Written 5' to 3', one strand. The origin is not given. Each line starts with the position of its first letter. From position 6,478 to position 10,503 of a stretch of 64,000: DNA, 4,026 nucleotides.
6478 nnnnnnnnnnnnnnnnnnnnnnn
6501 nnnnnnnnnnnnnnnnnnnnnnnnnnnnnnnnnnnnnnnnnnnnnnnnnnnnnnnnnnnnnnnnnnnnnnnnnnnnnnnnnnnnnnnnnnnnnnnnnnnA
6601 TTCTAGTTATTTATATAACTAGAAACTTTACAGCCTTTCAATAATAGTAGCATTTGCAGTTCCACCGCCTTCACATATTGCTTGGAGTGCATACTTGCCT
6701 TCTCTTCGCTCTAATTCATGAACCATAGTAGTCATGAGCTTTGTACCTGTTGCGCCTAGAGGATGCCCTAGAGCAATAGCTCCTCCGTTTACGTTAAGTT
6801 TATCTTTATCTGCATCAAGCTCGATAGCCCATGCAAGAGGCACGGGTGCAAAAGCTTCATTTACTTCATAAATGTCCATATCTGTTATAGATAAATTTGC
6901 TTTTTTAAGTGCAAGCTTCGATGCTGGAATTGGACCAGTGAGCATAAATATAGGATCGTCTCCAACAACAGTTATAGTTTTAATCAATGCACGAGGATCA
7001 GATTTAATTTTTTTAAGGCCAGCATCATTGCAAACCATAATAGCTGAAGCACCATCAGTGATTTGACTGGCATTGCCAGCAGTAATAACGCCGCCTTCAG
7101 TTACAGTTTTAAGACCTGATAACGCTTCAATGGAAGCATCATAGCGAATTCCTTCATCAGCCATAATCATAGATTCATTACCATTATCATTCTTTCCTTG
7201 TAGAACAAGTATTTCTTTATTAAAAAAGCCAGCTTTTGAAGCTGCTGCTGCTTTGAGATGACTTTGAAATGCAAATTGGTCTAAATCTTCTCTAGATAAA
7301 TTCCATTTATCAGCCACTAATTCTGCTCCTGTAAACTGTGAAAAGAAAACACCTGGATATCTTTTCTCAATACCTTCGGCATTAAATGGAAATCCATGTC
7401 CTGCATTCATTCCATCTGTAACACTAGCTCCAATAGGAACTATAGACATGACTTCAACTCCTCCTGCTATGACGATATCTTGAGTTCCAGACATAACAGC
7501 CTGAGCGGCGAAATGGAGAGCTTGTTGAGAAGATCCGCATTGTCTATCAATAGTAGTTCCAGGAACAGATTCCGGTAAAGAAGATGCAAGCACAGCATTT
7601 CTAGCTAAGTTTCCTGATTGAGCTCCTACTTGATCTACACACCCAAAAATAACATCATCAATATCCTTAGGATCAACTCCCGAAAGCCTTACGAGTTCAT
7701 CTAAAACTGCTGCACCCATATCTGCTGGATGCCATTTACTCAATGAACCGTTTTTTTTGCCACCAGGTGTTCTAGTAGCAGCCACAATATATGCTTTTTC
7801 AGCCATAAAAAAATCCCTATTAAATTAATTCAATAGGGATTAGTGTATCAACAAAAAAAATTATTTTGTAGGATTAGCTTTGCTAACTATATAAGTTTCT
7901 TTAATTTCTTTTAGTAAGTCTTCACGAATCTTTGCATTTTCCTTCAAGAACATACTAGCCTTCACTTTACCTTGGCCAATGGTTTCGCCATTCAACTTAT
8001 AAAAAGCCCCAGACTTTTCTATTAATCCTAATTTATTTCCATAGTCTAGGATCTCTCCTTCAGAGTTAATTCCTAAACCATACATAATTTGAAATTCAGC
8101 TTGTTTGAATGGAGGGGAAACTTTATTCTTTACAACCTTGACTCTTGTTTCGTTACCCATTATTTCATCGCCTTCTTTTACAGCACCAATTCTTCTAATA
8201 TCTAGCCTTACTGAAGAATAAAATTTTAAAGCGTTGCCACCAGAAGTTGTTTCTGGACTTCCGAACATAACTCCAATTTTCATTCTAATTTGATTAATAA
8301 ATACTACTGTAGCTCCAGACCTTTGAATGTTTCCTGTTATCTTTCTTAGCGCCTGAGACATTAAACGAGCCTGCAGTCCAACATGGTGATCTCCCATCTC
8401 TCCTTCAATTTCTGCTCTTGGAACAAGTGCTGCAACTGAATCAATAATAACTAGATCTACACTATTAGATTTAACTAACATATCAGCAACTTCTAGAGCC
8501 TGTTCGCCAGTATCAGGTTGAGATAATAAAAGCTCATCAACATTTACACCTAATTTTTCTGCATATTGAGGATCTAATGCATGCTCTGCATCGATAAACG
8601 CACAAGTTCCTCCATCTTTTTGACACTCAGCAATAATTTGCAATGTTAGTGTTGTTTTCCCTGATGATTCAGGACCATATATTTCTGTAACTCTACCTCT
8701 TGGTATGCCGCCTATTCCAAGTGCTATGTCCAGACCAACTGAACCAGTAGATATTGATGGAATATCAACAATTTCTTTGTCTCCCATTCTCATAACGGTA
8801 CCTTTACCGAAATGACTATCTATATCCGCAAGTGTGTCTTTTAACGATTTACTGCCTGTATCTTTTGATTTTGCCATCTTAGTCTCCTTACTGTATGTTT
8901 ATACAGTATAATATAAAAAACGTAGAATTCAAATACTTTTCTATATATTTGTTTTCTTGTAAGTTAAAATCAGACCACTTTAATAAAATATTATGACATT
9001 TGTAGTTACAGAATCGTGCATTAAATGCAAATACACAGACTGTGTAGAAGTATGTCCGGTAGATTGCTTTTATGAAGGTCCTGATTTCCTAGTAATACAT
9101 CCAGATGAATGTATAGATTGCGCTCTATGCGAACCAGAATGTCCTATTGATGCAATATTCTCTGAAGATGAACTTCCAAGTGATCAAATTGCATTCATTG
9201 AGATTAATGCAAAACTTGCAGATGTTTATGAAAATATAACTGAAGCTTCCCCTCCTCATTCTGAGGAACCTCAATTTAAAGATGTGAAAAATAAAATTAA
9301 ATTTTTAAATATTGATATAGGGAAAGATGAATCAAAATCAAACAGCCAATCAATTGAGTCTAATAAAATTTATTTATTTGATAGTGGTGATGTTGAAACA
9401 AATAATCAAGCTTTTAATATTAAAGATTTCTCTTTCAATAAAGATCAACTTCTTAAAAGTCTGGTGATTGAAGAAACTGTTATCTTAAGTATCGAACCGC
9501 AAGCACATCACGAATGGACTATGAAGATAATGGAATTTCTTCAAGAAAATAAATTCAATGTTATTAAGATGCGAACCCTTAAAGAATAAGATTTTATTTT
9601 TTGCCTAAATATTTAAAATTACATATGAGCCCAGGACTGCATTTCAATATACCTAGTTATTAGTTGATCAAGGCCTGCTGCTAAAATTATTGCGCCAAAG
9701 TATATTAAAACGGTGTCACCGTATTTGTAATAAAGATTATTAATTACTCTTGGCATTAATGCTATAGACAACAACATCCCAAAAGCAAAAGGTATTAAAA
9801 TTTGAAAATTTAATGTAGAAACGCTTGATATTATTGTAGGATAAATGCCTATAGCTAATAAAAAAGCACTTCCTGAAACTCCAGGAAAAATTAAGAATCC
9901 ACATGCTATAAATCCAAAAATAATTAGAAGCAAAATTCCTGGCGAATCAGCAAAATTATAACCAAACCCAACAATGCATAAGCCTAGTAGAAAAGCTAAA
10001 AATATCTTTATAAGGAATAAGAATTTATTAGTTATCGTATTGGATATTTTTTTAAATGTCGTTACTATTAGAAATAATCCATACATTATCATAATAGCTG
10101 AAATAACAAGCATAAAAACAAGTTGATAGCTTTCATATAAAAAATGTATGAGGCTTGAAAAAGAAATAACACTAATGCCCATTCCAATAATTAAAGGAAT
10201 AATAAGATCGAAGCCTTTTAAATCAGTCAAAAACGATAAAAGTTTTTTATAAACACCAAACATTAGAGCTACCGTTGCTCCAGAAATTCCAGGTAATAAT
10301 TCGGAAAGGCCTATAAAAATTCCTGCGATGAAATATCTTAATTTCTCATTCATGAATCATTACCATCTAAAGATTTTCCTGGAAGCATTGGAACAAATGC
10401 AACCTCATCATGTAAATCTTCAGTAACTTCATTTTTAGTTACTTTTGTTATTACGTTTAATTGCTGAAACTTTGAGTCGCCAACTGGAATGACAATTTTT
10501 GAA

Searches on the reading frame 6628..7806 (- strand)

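Call 58: search_protein_families(library=pfam, max_evalue=1e-8, proteins=[window:6628-7806:-])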
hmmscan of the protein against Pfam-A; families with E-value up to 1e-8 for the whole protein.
window:6628-7806:- (392 aa): 2 families
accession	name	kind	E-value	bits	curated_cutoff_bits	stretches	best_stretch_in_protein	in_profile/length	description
PF00108.29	Thiolase_N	-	3.5e-64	217.1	26.4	1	6-260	2-258/260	Thiolase, N-terminal domain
PF02803.24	Thiolase_C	-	1.6e-41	141.2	27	1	271-391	3-123/123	Thiolase, C-terminal domain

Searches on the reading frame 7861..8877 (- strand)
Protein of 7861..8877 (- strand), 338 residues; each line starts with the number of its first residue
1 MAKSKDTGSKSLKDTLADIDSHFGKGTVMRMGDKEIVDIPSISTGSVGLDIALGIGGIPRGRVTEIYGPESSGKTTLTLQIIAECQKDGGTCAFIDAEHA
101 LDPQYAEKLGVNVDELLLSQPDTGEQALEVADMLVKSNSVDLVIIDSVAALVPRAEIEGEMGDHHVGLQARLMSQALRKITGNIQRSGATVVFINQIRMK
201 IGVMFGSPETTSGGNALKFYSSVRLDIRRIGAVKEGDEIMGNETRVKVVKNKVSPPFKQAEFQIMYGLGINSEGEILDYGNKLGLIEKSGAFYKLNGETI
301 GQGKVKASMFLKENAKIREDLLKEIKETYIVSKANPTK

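Call 58: search_protein_families(library=pfam, max_evalue=1e-8, proteins=[window:7861-8877:-])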
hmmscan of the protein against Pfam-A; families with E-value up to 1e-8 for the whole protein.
window:7861-8877:- (338 aa): 3 families
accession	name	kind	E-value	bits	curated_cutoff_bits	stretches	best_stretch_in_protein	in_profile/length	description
PF00154.27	RecA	-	1.1e-140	467.9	27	1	10-271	1-262/262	recA bacterial DNA recombination protein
PF21096.2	RecA_C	-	2.6e-16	59.9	27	1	274-329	1-56/57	RecA C-terminal domain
PF08423.17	Rad51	-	3e-12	46.8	22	1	41-229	7-211/244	Rad51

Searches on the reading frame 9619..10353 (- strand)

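Call 58: search_protein_families(library=pfam, max_evalue=1e-8, proteins=[window:9619-10353:-])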
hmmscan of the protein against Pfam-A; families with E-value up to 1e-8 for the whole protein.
window:9619-10353:- (244 aa): 1 family
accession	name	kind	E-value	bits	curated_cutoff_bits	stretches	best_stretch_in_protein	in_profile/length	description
PF04018.18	VCA0040-like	-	2.4e-26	93.3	26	2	50-226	56-224/246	Undecaprenyl phosphate translocase-like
